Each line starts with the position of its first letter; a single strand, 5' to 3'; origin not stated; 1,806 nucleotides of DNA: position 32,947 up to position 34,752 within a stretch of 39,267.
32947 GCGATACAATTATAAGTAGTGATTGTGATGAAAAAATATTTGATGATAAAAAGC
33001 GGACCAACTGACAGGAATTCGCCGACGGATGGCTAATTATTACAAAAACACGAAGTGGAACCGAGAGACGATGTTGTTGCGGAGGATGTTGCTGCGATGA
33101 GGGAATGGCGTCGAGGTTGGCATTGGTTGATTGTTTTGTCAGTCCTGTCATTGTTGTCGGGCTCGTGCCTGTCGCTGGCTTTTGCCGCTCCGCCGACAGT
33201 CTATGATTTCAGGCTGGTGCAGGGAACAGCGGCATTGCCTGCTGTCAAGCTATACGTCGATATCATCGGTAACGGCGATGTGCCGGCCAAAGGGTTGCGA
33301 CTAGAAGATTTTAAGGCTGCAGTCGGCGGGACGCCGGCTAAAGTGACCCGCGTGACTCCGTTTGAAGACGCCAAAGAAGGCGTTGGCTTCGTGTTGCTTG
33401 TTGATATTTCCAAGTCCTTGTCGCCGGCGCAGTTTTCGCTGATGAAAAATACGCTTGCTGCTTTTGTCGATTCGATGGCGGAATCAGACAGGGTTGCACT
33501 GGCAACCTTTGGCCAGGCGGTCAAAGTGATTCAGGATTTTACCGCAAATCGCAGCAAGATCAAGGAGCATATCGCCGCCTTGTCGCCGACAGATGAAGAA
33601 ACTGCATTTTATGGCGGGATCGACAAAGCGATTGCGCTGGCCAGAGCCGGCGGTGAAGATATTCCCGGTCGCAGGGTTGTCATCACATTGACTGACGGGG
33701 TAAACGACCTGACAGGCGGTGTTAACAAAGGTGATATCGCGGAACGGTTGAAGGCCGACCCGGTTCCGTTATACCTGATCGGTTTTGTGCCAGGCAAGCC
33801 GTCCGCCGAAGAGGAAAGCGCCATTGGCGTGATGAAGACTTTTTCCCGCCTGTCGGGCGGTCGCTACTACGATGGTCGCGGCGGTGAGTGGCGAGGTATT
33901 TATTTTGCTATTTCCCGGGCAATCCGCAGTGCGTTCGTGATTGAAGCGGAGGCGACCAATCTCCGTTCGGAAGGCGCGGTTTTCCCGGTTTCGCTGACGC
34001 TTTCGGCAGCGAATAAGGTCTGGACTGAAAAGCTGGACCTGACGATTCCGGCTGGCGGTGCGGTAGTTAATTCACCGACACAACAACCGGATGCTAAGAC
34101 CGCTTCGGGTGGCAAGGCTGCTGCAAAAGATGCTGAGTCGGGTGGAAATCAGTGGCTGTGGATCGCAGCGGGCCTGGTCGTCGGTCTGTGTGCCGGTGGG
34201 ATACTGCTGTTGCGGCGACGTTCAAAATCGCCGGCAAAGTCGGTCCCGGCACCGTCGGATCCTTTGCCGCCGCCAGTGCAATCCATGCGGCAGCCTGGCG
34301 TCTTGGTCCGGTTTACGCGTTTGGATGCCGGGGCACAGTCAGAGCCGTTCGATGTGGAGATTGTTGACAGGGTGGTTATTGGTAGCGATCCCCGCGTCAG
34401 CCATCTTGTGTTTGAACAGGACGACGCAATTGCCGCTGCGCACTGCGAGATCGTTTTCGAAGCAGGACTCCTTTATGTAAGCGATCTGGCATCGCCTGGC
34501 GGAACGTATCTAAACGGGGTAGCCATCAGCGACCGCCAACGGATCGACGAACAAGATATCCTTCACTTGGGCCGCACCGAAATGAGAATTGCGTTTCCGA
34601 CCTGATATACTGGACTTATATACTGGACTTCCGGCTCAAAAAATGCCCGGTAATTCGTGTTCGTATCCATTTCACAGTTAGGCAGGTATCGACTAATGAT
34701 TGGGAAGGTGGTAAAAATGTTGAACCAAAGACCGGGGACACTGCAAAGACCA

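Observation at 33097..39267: Candidate uncharacterised transmembrane phospho-threonine system: outward-facing vWA and trypsin-like protease tethered to cytoplasmic FHA domains, with two PP2C phosphatases, a Zn-ribbon-FHA adaptor and a Zn-ribbon kinase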

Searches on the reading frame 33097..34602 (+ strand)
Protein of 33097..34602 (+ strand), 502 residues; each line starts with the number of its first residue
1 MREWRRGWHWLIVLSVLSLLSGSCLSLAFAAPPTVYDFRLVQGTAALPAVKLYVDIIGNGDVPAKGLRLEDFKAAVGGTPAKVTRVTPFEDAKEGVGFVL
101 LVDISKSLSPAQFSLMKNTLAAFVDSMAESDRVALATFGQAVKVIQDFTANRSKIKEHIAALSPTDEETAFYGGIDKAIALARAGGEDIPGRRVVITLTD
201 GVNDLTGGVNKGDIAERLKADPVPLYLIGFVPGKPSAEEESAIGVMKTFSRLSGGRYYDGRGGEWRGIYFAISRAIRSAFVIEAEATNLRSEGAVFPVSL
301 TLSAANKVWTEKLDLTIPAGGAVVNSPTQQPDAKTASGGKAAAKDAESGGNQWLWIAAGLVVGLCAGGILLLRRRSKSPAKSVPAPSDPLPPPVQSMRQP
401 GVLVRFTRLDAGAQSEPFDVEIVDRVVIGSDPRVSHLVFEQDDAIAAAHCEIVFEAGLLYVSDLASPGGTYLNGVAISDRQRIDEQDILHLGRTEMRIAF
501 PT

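Call 5: search_protein_families(library=pfam, proteins=[window:33097-34602:+], max_evalue=0.01)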
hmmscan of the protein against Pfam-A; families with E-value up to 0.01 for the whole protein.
window:33097-34602:+ (502 aa): 5 families
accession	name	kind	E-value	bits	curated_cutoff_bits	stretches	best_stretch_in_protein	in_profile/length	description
PF00092.34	VWA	-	8.5e-15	55.8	23.8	1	99-235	3-142/174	von Willebrand factor type A domain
PF13519.12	VWA_2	-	3.2e-13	50.7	27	1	99-201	2-106/107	von Willebrand factor type A domain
PF00498.31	FHA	-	5.3e-09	36.8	20.7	1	426-492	1-67/67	FHA domain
PF16697.10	Yop-YscD_cpl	-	2.7e-07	31.2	33.2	1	424-498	17-90/94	Inner membrane component of T3SS, cytoplasmic domain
PF13768.12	VWA_3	-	0.00063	20.3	27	1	99-202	4-107/155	von Willebrand factor type A domain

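Call 7: search_protein_families(library=padloc, proteins=[window:33097-34602:+], max_evalue=0.01)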
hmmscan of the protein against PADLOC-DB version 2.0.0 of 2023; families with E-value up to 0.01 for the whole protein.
window:33097-34602:+ (502 aa): 0 families

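Call 8: search_protein_families(library=ncbifam, proteins=[window:33097-34602:+], max_evalue=0.01)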
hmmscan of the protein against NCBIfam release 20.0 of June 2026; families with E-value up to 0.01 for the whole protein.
window:33097-34602:+ (502 aa): 6 families
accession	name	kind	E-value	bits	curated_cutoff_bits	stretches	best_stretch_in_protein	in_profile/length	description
TIGR03436.1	acidobact_VWFA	subfamily_domain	2.1e-16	60.3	81.25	1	48-283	8-289/324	VWA domain-containing protein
NF047508.1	VWA_BatA_Lepto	exception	2.7e-07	29.9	380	1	80-259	75-255/315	VWA domain-containing protein BatA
NF049868.1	FhaB_Rv0019c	equivalog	6.7e-06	26.2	125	1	424-497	86-157/158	FHA domain-containing protein FhaB/FipA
TIGR03354.1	VI_FHA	hypoth_equivalog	0.002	18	120.25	1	426-500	26-103/420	type VI secretion system-associated FHA domain protein TagH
NF052573.1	HisKinEspAMyxo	equivalog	0.0024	15.9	1400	1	441-493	61-113/755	serine histidine kinase EspA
NF010238.0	PRK13685.1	subfamily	0.0035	16.5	432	1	98-210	99-220/335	hypothetical protein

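Call 13: find_homologous_proteins(query=window:33097-34602:+, max_evalue=0.00001)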
Query window:33097-34602:+ (502 aa): 68 proteins with E <= 0.00001 among 8000 candidates.
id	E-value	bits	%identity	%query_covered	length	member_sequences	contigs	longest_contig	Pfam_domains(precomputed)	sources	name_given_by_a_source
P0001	0.0e+0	1090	98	100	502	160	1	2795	PF00498.32,PF00092.35,PF13519.13,PF16697.11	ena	-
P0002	0.0e+0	1037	94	100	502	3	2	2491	PF00498.32,PF00092.35,PF13519.13,PF16697.11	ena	-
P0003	0.0e+0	1013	92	100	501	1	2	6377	PF00498.32,PF00092.35,PF13519.13,PF16697.11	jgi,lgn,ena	-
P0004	2.8e-277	938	85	100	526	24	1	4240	PF00498.32,PF00092.35,PF13519.13,PF16697.11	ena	-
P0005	1.6e-233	794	73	100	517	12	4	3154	PF00498.32,PF00092.35,PF13519.13,PF16697.11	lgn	-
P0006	1.4e-218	745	69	100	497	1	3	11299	PF13768.13,PF00498.32,PF00092.35,PF13519.13,PF16697.11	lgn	-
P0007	2.3e-217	741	69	100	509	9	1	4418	PF13768.13,PF00498.32,PF00092.35,PF13519.13,PF16697.11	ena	-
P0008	1.1e-214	732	67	100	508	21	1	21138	PF00498.32,PF00092.35,PF13519.13,PF16697.11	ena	-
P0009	2.1e-214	731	69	100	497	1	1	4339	PF00498.32,PF00092.35,PF13519.13,PF16697.11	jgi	-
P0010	2.2e-206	704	67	96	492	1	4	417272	PF00498.32,PF00092.35,PF13519.13,PF16697.11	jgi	jgi:Mg-chelatase subunit ChlD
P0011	1.1e-193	662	67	91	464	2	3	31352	PF13768.13,PF00498.32,PF00092.35,PF13519.13,PF16697.11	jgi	jgi:MYXO-CTERM domain-containing protein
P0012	8.6e-188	643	60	100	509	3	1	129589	PF13768.13,PF00498.32,PF00092.35,PF13519.13,PF16697.11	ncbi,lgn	-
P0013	3.8e-182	624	57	100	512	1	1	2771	PF13768.13,PF00498.32,PF00092.35,PF13519.13,PF16697.11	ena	-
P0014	1.2e-181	623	57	100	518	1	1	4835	PF00498.32,PF00092.35,PF13519.13,PF16697.11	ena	-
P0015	6.1e-181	620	62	100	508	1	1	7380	PF00498.32,PF00092.35,PF13519.13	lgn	-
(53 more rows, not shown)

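Call 15: find_related_loci(query=A1, collection=genome_contigs, flank=10000)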
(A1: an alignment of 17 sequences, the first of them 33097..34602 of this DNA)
Query A1 (502 aa) in genome_contigs; peptide patterns used: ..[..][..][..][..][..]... (x = any residue, [..] = any of these).
64 stretches matched a pattern; 54 encode a relative of the query (tblastn E <= 1e-3); 54 distinct loci.
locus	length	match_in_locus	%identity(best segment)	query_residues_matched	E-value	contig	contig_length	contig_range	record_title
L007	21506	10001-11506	84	1-502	0e+0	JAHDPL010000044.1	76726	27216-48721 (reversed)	MAG: Sporomusaceae bacterium isolate SM1-B11.1 k141_64192, whole genome shotgun sequence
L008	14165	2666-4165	73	1-502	0e+0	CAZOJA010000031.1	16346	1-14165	MAG TPA_asm: uncultured Veillonellaceae bacterium isolate binchicken_co41_50 genome assembly, contig: NODE_2358_length_1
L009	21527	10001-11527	68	1-502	0e+0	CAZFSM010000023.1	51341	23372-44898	MAG TPA_asm: uncultured Veillonellaceae bacterium isolate SRP302447_co2_51 genome assembly, contig: NODE_1909_length_513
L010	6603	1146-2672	69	1-502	0e+0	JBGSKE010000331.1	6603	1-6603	MAG: Negativicutes bacterium isolate JTS-AC173 k141_1725431, whole genome shotgun sequence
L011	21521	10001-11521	67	1-501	0e+0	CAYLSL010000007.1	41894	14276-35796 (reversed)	MAG TPA_asm: uncultured Veillonellaceae bacterium isolate binchicken_co41_385 genome assembly, contig: NODE_269_length_4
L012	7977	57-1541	59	1-502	0e+0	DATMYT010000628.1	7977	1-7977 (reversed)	MAG TPA_asm: Negativicutes bacterium isolate SMAG_U13155 k141_48600, whole genome shotgun sequence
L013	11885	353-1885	56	1-502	0e+0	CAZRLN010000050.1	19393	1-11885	MAG TPA_asm: uncultured Veillonellaceae bacterium isolate SRP216815_co1_133 genome assembly, contig: NODE_3295_length_19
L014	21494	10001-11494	56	10-502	0e+0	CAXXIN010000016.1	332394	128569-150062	MAG: Negativicutes bacterium isolate 83deffcd-e23c-43a8-b56c-eeb2f7c44ec8 genome assembly, contig: contig_16, whole geno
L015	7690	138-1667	57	1-501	7e-180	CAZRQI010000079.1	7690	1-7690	MAG TPA_asm: uncultured Veillonellaceae bacterium isolate SRP192927_co4_240 genome assembly, contig: NODE_25033_length_7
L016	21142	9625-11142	56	1-502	2e-177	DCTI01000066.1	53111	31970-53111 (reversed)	MAG TPA_asm: Negativicutes bacterium UBA1444 UBA1444_contig_18538, whole genome shotgun sequence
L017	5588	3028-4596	53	1-502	2e-176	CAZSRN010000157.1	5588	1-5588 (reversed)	MAG TPA_asm: uncultured Veillonellaceae bacterium isolate SRP192927_co4_899 genome assembly, contig: NODE_40610_length_5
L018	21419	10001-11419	34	25-500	9e-81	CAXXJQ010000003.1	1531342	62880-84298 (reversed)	MAG: Desulfuromonadales bacterium isolate 9856a9eb-0080-408b-a1e2-7796c5ec94f2 genome assembly, contig: contig_3, whole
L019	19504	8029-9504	32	28-501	3e-74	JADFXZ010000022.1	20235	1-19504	MAG: Nitrospirae bacterium isolate nDJH5bin4 nDJH5_bin4_NODE_215_length_20235_cov_6.207879, whole genome shotgun sequenc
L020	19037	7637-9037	31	24-502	2e-73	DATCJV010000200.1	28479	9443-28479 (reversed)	MAG TPA_asm: Bacillota bacterium isolate SMAG_U7079 k141_631506, whole genome shotgun sequence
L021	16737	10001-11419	30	38-501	3e-72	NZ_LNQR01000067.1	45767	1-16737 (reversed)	Candidatus Magnetominusculus xianensis strain HCH-1 contig067, whole genome shotgun sequence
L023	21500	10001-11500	31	8-500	6e-71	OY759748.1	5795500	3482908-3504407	MAG: uncultured Desulfobacter sp. isolate d0620cd2-44ed-4ad5-9930-dc425a2a51ce genome assembly, chromosome: 1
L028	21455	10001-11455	31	16-498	3e-67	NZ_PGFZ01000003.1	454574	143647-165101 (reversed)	Methylovulum psychrotolerans strain Sph1 AADEFJLK_3, whole genome shotgun sequence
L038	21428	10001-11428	28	17-498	6e-55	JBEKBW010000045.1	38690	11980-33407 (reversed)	MAG: Candidatus Sulfotelmatobacter sp. isolate SPRUCE 145 SPRUCE_145_45, whole genome shotgun sequence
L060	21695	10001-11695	27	30-498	2e-23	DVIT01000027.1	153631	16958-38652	MAG TPA_asm: Candidatus Scybalocola faecigallinarum isolate CHK178-757 CHK178__C78669_L153631_ERR3414573, whole genome s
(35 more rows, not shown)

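Call 34: search_protein_families(library=pfam, proteins=[L019:12361-14289:+, L018:13626-15851:+, L020:3539-5329:+, L023:15050-16366:+, L038:16660-18597:+, L028:7610-9862:+], max_evalue=0.01)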
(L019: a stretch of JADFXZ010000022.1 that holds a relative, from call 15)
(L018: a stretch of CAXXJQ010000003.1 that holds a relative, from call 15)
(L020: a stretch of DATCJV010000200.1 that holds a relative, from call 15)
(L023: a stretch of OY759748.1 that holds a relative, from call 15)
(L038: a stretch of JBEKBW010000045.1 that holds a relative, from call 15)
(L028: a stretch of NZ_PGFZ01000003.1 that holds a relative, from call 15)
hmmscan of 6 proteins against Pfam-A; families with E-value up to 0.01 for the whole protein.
L019:12361-14289:+ (643 aa): 20 families
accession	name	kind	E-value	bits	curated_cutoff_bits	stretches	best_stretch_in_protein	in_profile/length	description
PF00069.31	Pkinase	-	3.2e-34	118.9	31.7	1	55-280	5-205/263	Protein kinase domain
PF00515.34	TPR_1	-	9e-28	95.4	27.8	3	452-484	1-33/34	Tetratricopeptide repeat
PF07719.23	TPR_2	-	1.6e-20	71.9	27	2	454-484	3-33/34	Tetratricopeptide repeat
PF13181.12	TPR_8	-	3.3e-20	70.9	25.7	2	454-484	3-33/34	Tetratricopeptide repeat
PF07714.23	PK_Tyr_Ser-Thr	-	3.8e-20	72.7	23.1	1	113-314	45-250/258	Protein tyrosine and serine/threonine kinase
PF13414.12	TPR_11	-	3.7e-19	68.6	26.8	2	533-569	3-39/42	TPR repeat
PF13371.12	TPR_9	-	9.6e-12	45.2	35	2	533-589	4-60/73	Tetratricopeptide repeat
PF13432.12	TPR_16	-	2.5e-10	41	32.7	1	458-519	3-64/65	Tetratricopeptide repeat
PF25575.1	TPR_BSK1_C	-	1.1e-08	35.4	42.2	1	519-591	38-110/118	Serine/threonine-protein kinase BSK1-like, TPR repeats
PF13424.12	TPR_12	-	1e-06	29.2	30.1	1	525-588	4-75/77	Tetratricopeptide repeat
PF13428.12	TPR_14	-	1.8e-06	28.5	23.5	0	454-493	3-42/44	Tetratricopeptide repeat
PF03109.22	ABC1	-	2.9e-06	27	22.9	1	126-220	124-216/244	ABC1 atypical kinase-like domain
PF13431.12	TPR_17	-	3e-06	27.5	24.4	0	547-578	2-33/34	Tetratricopeptide repeat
PF14559.12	TPR_19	-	9.7e-05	23.1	25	0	536-578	3-45/68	Tetratricopeptide repeat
PF23914.1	TPR_CcmH_CycH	-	0.00015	22.1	42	1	501-589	65-152/158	Cytochrome c-type biogenesis protein H TPR domain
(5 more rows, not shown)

L018:13626-15851:+ (742 aa): 7 families
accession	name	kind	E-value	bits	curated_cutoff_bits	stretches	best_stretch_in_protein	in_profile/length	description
PF03781.23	FGE-sulfatase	-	4.8e-39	135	23.3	1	528-737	26-254/255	Sulfatase-modifying factor enzyme 1-like domain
PF00069.31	Pkinase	-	4.2e-27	95.6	31.7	1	52-276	4-204/263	Protein kinase domain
PF07714.23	PK_Tyr_Ser-Thr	-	9.8e-19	68.1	23.1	1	107-276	42-212/258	Protein tyrosine and serine/threonine kinase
PF03109.22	ABC1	-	3.5e-07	30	22.9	1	140-230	141-229/244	ABC1 atypical kinase-like domain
PF01636.29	APH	-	0.00079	19.7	23.2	0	177-217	154-199/239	Phosphotransferase enzyme family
PF06293.20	Kdo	-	0.0016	18.3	21.3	0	139-216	89-170/207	Lipopolysaccharide kinase (Kdo/WaaP) family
PF14531.12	Kinase-like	-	0.0042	16.8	25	1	182-244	159-217/289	Kinase-like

L020:3539-5329:+ (597 aa): 6 families
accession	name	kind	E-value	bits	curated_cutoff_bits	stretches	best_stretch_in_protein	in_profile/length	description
PF00069.31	Pkinase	-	4.7e-30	105.3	31.7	1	58-280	4-202/263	Protein kinase domain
PF07714.23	PK_Tyr_Ser-Thr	-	2.7e-19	69.9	23.1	1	115-279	44-209/258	Protein tyrosine and serine/threonine kinase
PF03109.22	ABC1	-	1.1e-06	28.4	22.9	1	146-233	141-226/244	ABC1 atypical kinase-like domain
PF06293.20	Kdo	-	0.0021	18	21.3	1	146-222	90-170/207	Lipopolysaccharide kinase (Kdo/WaaP) family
PF17667.7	Pkinase_fungal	-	0.0045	16.2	24.1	1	175-212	287-325/387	Fungal protein kinase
PF07362.18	CcdA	-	0.0046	17.7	22.4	0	281-326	8-51/71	Post-segregation antitoxin CcdA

L023:15050-16366:+ (439 aa): 3 families
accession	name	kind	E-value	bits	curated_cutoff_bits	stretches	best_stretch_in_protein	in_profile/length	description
PF13367.11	PrsW-protease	-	7.6e-20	71.7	23.5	1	132-299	6-194/196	PrsW family intramembrane metalloprotease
PF00498.31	FHA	-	4.6e-13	49.8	20.7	1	361-428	3-66/67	FHA domain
PF16697.10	Yop-YscD_cpl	-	4.7e-07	30.4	33.2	1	350-426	10-81/94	Inner membrane component of T3SS, cytoplasmic domain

L038:16660-18597:+ (646 aa): 8 families
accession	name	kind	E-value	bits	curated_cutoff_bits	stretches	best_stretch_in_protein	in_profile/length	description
PF00069.31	Pkinase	-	4e-31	108.8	31.7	1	47-269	1-199/263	Protein kinase domain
PF07714.23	PK_Tyr_Ser-Thr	-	3.3e-19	69.6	23.1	1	104-266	41-204/258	Protein tyrosine and serine/threonine kinase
PF00498.31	FHA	-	7.4e-09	36.4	20.7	1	561-633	2-65/67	FHA domain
PF03109.22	ABC1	-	1.9e-07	30.9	22.9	1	111-225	110-226/244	ABC1 atypical kinase-like domain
PF16697.10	Yop-YscD_cpl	-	1.9e-06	28.5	33.2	1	544-609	3-65/94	Inner membrane component of T3SS, cytoplasmic domain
PF14531.12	Kinase-like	-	5.7e-05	22.9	25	1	179-258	158-242/289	Kinase-like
PF06293.20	Kdo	-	0.001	19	21.3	1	139-210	91-166/207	Lipopolysaccharide kinase (Kdo/WaaP) family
PF01636.29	APH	-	0.0025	18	23.2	0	169-215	147-199/239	Phosphotransferase enzyme family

L028:7610-9862:+ (751 aa): 13 families
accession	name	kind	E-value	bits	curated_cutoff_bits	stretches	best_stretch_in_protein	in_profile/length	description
PF08238.18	Sel1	-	1.1e-68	225.6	30.7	8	600-635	1-36/36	Sel1 repeat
PF00069.31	Pkinase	-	1.3e-32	113.6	31.7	1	51-309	4-253/263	Protein kinase domain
PF07714.23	PK_Tyr_Ser-Thr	-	1.4e-19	70.9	23.1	1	111-308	46-249/258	Protein tyrosine and serine/threonine kinase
PF03109.22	ABC1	-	5.1e-07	29.5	22.9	1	120-223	121-224/244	ABC1 atypical kinase-like domain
PF13424.12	TPR_12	-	1.2e-05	25.8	30.1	1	674-701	5-32/77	Tetratricopeptide repeat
PF00515.34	TPR_1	-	1.5e-05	25.1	27.8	1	673-700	2-29/34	Tetratricopeptide repeat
PF06293.20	Kdo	-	2.5e-05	24.3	21.3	1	115-220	60-177/207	Lipopolysaccharide kinase (Kdo/WaaP) family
PF13176.12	TPR_7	-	6.2e-05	23.2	27.9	0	677-698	4-25/36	Tetratricopeptide repeat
PF01636.29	APH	-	8e-05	22.9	23.2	1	155-216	137-200/239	Phosphotransferase enzyme family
PF07719.23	TPR_2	-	0.00029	21.2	27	1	673-700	2-29/34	Tetratricopeptide repeat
PF13432.12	TPR_16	-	0.00092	20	32.7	0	666-701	23-60/65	Tetratricopeptide repeat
PF13374.12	TPR_10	-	0.0019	18.6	27.5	1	673-699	3-29/42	Tetratricopeptide repeat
PF13181.12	TPR_8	-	0.004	17.7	25.7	0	673-700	2-29/34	Tetratricopeptide repeat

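Call 44: search_solved_structures(query=window:33097-34602:+, max_evalue=0.001)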
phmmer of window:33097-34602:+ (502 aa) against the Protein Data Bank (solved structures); distinct sequences matched with E-value up to 0.001: 0.

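Call 58: search_solved_structures(query=A1, max_evalue=0.01)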
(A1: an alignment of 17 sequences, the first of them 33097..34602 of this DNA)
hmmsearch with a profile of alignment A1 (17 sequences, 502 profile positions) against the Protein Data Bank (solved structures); distinct sequences matched with E-value up to 0.01: 106 (the best 60 are shown).
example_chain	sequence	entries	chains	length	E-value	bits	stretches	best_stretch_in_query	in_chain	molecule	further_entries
5a8i_A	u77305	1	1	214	6.2e-13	51.6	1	357-494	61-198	ARNA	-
8s05_C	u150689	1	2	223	6.9e-13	51.4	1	357-494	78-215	Conserved protein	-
3gqs_A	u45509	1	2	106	5.7e-12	48.4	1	408-494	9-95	Adenylate cyclase-like protein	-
4rck_A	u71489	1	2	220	2.1e-11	46.6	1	90-263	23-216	Hypothetical membrane spanning protein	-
4cn8_A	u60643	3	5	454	1.3e-10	44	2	90-223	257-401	PROXIMAL THREAD MATRIX PROTEIN 1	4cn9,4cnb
8s05_A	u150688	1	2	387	2e-10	43.4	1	82-192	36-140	Conserved protein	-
6fpy_A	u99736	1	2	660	3.9e-10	42.4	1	89-222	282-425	Inter-alpha-trypsin inhibitor heavy chain H1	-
6fpz_A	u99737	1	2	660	1.3e-08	37.4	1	89-222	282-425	Inter-alpha-trypsin inhibitor heavy chain H1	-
1uht_A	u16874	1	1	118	1.3e-08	37.3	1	403-493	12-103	expressed protein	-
3po8_A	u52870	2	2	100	4.1e-08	35.7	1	426-499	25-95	Putative uncharacterized protein TB39.8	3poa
2lc1_A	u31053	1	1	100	4.5e-08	35.6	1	426-499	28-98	Putative uncharacterized protein TB39.8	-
2aff_A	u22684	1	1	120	1.6e-07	33.8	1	424-498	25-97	Antigen KI-67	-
1r21_A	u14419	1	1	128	1.7e-07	33.7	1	422-498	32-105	Antigen Ki-67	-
3oun_A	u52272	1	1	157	2.6e-07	33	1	426-496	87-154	Putative uncharacterized protein TB39.8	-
6hc1_A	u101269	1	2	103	3.3e-07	32.7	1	423-493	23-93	GGDEF domain protein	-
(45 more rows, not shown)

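Call 66: list_cluster_members(proteins=[window:33097-34602:+, window:34696-36075:+, window:36081-36812:+, window:36820-37950:+, window:38025-38687:+])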
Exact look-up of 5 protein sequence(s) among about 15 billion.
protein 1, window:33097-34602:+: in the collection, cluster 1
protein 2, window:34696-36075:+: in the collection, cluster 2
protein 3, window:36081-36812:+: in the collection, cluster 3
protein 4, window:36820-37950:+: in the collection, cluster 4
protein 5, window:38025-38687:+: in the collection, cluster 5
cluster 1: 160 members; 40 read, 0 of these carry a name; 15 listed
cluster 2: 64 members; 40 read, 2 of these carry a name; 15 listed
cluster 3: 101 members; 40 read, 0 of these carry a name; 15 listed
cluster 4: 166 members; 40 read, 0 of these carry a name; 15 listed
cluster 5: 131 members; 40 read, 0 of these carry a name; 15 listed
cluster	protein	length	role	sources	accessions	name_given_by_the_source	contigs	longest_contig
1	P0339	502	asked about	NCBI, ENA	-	-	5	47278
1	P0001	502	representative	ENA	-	-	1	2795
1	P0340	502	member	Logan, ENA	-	-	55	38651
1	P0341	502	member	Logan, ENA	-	-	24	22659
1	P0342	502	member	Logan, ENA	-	-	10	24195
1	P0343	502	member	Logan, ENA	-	-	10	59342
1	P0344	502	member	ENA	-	-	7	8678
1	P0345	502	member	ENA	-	-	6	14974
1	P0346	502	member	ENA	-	-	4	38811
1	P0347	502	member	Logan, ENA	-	-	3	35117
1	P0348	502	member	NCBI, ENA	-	-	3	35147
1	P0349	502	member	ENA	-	-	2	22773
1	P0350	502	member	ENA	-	-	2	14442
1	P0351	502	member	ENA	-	-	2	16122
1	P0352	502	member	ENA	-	-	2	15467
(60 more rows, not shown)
